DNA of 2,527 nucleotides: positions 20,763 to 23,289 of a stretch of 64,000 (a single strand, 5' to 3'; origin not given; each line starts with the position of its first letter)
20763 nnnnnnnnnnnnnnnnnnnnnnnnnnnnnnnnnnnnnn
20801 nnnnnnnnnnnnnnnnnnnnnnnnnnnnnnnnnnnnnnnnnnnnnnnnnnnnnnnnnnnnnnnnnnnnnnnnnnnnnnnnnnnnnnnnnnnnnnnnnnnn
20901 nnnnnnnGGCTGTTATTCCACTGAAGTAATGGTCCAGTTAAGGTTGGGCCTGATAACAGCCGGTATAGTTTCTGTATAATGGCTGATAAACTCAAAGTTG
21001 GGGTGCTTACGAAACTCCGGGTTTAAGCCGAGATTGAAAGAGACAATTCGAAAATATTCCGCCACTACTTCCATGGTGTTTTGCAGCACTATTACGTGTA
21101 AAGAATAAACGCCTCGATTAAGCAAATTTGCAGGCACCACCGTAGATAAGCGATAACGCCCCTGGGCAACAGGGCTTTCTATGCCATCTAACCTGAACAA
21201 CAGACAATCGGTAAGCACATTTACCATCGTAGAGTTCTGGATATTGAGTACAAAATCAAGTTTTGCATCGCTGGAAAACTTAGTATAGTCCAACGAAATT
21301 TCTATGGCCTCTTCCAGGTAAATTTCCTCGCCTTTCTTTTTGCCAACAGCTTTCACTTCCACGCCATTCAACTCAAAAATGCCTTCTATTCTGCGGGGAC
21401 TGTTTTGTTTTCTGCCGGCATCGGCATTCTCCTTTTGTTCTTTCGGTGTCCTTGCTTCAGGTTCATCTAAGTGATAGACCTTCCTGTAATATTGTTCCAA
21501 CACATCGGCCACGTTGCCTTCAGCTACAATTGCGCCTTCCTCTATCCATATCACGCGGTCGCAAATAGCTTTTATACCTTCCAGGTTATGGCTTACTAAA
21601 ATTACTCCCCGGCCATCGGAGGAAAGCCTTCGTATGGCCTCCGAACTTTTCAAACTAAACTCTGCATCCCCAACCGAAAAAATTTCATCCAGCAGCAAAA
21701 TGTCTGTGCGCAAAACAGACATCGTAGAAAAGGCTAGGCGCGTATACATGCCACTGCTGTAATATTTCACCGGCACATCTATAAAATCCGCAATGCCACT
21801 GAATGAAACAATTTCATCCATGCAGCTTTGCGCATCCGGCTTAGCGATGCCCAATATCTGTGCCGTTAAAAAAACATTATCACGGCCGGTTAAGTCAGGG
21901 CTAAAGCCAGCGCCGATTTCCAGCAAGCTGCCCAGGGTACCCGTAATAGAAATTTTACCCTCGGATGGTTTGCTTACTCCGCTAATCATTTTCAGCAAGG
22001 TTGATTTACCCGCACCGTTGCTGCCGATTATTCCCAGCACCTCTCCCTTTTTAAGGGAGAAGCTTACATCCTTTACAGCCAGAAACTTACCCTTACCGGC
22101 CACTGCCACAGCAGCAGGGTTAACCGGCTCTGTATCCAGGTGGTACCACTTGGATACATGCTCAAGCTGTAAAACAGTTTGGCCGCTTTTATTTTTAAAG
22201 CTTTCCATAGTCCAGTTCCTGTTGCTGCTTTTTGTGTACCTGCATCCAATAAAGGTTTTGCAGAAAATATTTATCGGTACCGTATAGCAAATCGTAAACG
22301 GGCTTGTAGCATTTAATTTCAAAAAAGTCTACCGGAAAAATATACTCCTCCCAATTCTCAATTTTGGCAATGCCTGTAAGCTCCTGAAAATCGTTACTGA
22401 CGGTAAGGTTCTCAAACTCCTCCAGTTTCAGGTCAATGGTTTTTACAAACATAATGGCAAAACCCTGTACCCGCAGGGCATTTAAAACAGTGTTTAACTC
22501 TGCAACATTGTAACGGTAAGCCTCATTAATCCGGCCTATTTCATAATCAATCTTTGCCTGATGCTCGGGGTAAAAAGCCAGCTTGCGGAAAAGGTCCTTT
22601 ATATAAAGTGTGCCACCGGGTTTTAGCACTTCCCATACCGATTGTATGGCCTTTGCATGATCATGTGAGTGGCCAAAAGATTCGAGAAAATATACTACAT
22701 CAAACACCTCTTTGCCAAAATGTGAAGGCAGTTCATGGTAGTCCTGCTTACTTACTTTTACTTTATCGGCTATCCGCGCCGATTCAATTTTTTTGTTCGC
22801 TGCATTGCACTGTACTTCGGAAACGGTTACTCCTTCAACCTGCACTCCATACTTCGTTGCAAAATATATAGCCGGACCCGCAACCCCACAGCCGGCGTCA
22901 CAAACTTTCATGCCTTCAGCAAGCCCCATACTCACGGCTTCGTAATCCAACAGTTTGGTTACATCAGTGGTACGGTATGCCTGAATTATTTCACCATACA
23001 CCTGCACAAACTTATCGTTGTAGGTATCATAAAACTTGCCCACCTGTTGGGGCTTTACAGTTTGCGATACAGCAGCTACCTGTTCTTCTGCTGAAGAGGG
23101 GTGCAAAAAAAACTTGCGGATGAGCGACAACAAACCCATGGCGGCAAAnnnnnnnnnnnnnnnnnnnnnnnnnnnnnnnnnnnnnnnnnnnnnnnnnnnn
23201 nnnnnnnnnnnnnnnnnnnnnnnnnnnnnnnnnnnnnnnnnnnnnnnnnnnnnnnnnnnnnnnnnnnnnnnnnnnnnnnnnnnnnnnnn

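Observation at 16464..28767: Extreme paralog expansion: ten PhyH-type dioxygenase domains in eight genes, six of them sandwiched between wzm and wzt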

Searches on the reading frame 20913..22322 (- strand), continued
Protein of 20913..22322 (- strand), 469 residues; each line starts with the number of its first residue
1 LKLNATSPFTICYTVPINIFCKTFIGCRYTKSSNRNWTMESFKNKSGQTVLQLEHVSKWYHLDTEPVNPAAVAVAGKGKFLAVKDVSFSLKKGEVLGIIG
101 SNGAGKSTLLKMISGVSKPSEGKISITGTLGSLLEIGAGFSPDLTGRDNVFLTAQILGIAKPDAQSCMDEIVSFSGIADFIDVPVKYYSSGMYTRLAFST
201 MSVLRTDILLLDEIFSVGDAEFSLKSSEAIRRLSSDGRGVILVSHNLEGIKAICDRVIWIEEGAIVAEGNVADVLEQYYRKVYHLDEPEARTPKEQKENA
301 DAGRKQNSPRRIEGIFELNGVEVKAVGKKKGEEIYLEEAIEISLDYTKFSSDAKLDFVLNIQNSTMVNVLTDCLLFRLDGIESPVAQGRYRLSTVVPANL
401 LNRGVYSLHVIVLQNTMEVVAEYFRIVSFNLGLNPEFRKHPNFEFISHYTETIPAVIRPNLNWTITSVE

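Call 84: fold_search(model_id=the predicted structure, library=pdb)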
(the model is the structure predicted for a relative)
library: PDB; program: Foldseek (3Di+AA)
matches with E <= 10: 1894; with E <= 0.001: 1263
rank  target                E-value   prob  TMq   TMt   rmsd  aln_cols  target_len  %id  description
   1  7k2t_A                1.1e-32  1.00  0.50  0.57   9.4       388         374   26  Mg2+/ATP-bound structure of the full-length WzmWzt O antigen ABC transporter in lipid nanodiscs (released 2021-01-13)
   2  8dl0_C                3.0e-32  1.00  0.47  0.53  11.4       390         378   27  CryoEM structure of the nucleotide-free and open channel A.aeolicus WzmWzt transporter (released 2022-09-21)
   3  8dne_C                5.1e-32  1.00  0.50  0.58  10.8       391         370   27  CryoEM structure of the A.aeolicus WzmWzt transporter bound to ATP (released 2022-09-21)
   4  8dku_A                1.7e-31  1.00  0.52  0.56  10.7       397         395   26  CryoEM structure of the A. aeolicus WzmWzt transporter bound to the native O antigen (released 2022-09-21)
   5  8dl0_A                3.0e-31  1.00  0.48  0.53  10.0       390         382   27  CryoEM structure of the nucleotide-free and open channel A.aeolicus WzmWzt transporter (released 2022-09-21)
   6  7k2t_C                4.3e-31  1.00  0.50  0.58  10.6       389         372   27  Mg2+/ATP-bound structure of the full-length WzmWzt O antigen ABC transporter in lipid nanodiscs (released 2021-01-13)
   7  8dne_A                3.9e-30  1.00  0.50  0.57   9.7       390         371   27  CryoEM structure of the A.aeolicus WzmWzt transporter bound to ATP (released 2022-09-21)
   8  6m96_A                1.4e-24  1.00  0.48  0.85   4.9       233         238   36  ATP-bound conformation of the WzmWzt O antigen ABC transporter (released 2019-03-06)
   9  9a4o_B                2.5e-24  1.00  0.50  0.42  45.8       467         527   21  Integrative model of IF2-TAGH by crosslinking MS and deep learning (released 2024-09-18)
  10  6amx                  6.0e-24  1.00  0.47  0.81   4.7       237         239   37  Crystal Structure of Nucelotide Binding Domain of O-antigen polysaccharide ABC-transporter (released 2017-11-29)
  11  6an5_B                1.0e-23  1.00  0.47  0.80   4.7       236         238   36  Crystal Structure of The Nucelotide Binding Domain of an O-antigen polysaccharide ABC-transporter (released 2017-11-29)
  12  9cfl_B                1.6e-23  1.00  0.49  0.77   5.2       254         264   32  Cryo-EM structure of S. aureus TarGH in complex with ATP-gamma-S (released 2025-04-23)
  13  7dd0_A                2.4e-23  1.00  0.48  0.83   3.7       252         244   34  Crystal structure of the N-terminal domain of TagH from Bacillus subtilis (released 2020-12-23)
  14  7dd0_B                3.8e-23  1.00  0.49  0.80   4.0       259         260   34  Crystal structure of the N-terminal domain of TagH from Bacillus subtilis (released 2020-12-23)
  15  6an5_A                4.3e-23  1.00  0.44  0.84   3.2       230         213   36  Crystal Structure of The Nucelotide Binding Domain of an O-antigen polysaccharide ABC-transporter (released 2017-11-29)
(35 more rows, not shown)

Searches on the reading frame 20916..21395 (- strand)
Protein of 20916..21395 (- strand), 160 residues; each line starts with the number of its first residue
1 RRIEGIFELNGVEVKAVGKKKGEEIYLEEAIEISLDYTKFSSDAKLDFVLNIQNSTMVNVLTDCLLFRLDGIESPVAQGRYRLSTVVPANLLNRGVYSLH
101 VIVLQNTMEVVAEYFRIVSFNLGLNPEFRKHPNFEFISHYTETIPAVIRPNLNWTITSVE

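Call 39: search_solved_structures(query=window:20916-21395:-, max_evalue=10)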
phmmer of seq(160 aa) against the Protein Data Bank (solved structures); distinct sequences matched with E-value up to 10: 4.
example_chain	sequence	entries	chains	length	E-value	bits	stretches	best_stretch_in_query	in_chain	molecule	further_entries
6oe9_A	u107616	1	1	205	0.15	15.2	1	104-143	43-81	Interferon-activable protein 204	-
5yzp_A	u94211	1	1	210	0.16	15.1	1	104-143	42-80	Ifi204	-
5z7d_A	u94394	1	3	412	0.36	13.9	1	104-143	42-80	Interferon-activable protein 204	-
8idx_A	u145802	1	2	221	0.73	12.9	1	106-143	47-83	Interferon-activable protein 205-B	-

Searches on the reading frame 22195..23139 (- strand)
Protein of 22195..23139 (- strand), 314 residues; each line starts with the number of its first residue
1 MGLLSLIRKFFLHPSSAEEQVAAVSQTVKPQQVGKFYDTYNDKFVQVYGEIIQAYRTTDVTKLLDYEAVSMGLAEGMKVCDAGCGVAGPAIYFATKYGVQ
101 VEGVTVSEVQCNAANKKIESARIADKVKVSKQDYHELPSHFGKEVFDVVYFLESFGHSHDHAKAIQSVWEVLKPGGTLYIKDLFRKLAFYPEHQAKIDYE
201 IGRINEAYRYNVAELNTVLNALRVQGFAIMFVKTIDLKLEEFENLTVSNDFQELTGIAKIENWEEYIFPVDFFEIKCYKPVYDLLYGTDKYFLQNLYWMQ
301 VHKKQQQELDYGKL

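Call 4: search_protein_families(library=pfam, proteins=[window:22195-23139:-], max_evalue=0.01)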
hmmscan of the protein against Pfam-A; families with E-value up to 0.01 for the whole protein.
window:22195-23139:- (314 aa): 9 families
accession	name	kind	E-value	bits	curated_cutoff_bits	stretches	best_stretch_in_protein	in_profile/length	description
PF02353.26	CMAS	-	1.7e-16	60.8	27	1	69-188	56-172/273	Mycolic acid cyclopropane synthetase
PF08241.18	Methyltransf_11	-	5.2e-15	56.3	21.2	1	81-180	2-95/95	Methyltransferase domain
PF13649.12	Methyltransf_25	-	2.4e-14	54.2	27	1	79-176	1-97/97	Methyltransferase domain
PF13847.12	Methyltransf_31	-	3.1e-13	50.1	27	1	75-184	3-113/145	Methyltransferase domain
PF13489.12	Methyltransf_23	-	7.1e-11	42.6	27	1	73-187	20-123/164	Methyltransferase domain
PF08242.18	Methyltransf_12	-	2.1e-09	38.4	30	1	81-178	2-98/98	Methyltransferase domain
PF01209.24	Ubie_methyltran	-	3.7e-06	26.9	20.1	1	70-182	42-153/233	ubiE/COQ5 methyltransferase family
PF20922.3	Anamorsin_N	-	0.0055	16.9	27.1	0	124-283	29-159/163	Anamorsin, N-terminal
PF09445.16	Methyltransf_15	-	0.0056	16.7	22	0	79-150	4-76/165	RNA cap guanine-N2 methyltransferase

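Call 34: search_solved_structures(query=window:22195-23139:-, max_evalue=0.001)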
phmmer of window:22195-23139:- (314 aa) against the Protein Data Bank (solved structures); distinct sequences matched with E-value up to 0.001: 36.
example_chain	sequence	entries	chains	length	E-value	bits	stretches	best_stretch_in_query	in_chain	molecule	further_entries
3bus_A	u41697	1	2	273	1.5e-21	80.4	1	29-184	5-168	Methyltransferase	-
8zc8_A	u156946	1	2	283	5.5e-20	75.2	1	61-198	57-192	MitM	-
21zq_A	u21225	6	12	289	5.8e-20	75.2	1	61-198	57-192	MitM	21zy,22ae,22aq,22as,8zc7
6uv6_A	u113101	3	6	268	1.4e-15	60.8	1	63-184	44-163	D-glucose O-methyltransferase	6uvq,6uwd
5gm1_A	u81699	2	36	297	4.7e-13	52.5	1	64-181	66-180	O-methylransferase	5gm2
4pne_A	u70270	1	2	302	3.8e-11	46.2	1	62-187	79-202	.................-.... protein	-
5wp4_A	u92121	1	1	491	5.9e-10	42.3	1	68-186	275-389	Phosphoethanolamine N-methyltransferase 1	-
2o57_A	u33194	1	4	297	1.2e-09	41.3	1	66-185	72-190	putative sarcosine dimethylglycine methyltransferase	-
5wp5_A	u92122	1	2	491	8.8e-09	38.5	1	66-189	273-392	Phosphomethylethanolamine N-methyltransferase 2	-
7v6h_A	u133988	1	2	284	9.3e-09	38.4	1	67-195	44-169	Cyclopropane fatty-acyl-phospholipid synthase-like methyltransferase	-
3uj6_A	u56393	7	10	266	5.5e-08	35.8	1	40-183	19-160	Phosphoethanolamine N-methyltransferase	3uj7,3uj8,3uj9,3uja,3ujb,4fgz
3ujd_A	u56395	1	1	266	9.6e-08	35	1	69-183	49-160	Phosphoethanolamine N-methyltransferase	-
4r6w_A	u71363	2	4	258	1.4e-07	34.5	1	40-183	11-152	Phosphoethanolamine N-methyltransferase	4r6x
4mwz_A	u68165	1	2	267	1.5e-07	34.4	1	71-184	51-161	Phosphoethanolamine N-methyltransferase, putative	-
4iv0_A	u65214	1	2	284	1.5e-07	34.4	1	71-183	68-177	Phosphoethanolamine N-methyltransferase, putative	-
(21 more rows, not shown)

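Call 45: search_protein_families(library=ncbifam, proteins=[window:22195-23139:-], max_evalue=0.001)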
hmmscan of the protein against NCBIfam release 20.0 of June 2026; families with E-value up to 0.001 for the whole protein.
window:22195-23139:- (314 aa): 26 families (the best 25 are shown)
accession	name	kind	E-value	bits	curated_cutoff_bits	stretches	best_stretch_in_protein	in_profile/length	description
NF008686.0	PRK11705.1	equivalog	1.8e-15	56.9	400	1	65-181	157-266/383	cyclopropane fatty acyl phospholipid synthase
NF040703.1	cyclopro_CfaB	exception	4.8e-14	51.9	650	1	65-178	149-261/393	C17 cyclopropane fatty acid synthase CfaB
NF043040.1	corrin_prot_MT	hypoth_equivalog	5.6e-14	52.1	180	1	66-182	31-149/216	corrinoid protein-associated methyltransferase CpaM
NF053839.1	CPFASynBruc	equivalog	7.4e-14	51.5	600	1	69-182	168-278/410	cyclopropane fatty acid synthase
NF045667.1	MTase_DVU1556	equivalog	1.2e-12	47.8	155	1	69-233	16-166/213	DVU_1556 family methyltransferase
NF041675.1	sarc_dimgly_tmase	equivalog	6.3e-12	46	550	1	67-182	58-171/278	sarcosine/dimethylglycine N-methyltransferase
TIGR01983.1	UbiG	equivalog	1.9e-10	40.5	102.95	1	74-187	48-158/228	bifunctional 2-polyprenyl-6-hydroxyphenol methylase/3-demethylubiquinol 3-O-methyltransferase UbiG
NF041943.1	GPPMT_Stmyces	equivalog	3.4e-09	37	400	1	76-177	78-176/272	geranyl diphosphate 2-C-methyltransferase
NF008264.0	PRK11036.1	equivalog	8.2e-09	35.3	366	1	47-180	17-147/261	tRNA uridine 5-oxyacetic acid(34) methyltransferase CmoM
TIGR01934.1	MenG_MenH_UbiE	subfamily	1.1e-08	34.7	158.35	1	73-186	37-147/223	ubiquinone/menaquinone biosynthesis methyltransferase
NF041536.1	ArsM_DUF2284_UU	exception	1.2e-08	33.7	575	1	70-198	70-198/459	arsenite methyltransferase/DUF2284 domain selenoprotein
NF041537.1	ArsM_AhpD_UU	exception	1.9e-08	33.5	510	1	73-198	74-198/345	arsenite methyltransferase/AhpD domain selenoprotein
TIGR02021.1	BchM-ChlM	equivalog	5.1e-08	32.6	158.9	1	60-154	41-127/218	magnesium protoporphyrin IX methyltransferase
NF001243.0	PRK00216.1-4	equivalog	4.6e-07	29.4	235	1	66-178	38-149/237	demethylmenaquinone methyltransferase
NF001244.0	PRK00216.1-5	equivalog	8e-07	28.6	216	1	74-186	47-159/236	bifunctional demethylmenaquinone methyltransferase/2-methoxy-6-polyprenyl-1,4-benzoquinol methylase UbiE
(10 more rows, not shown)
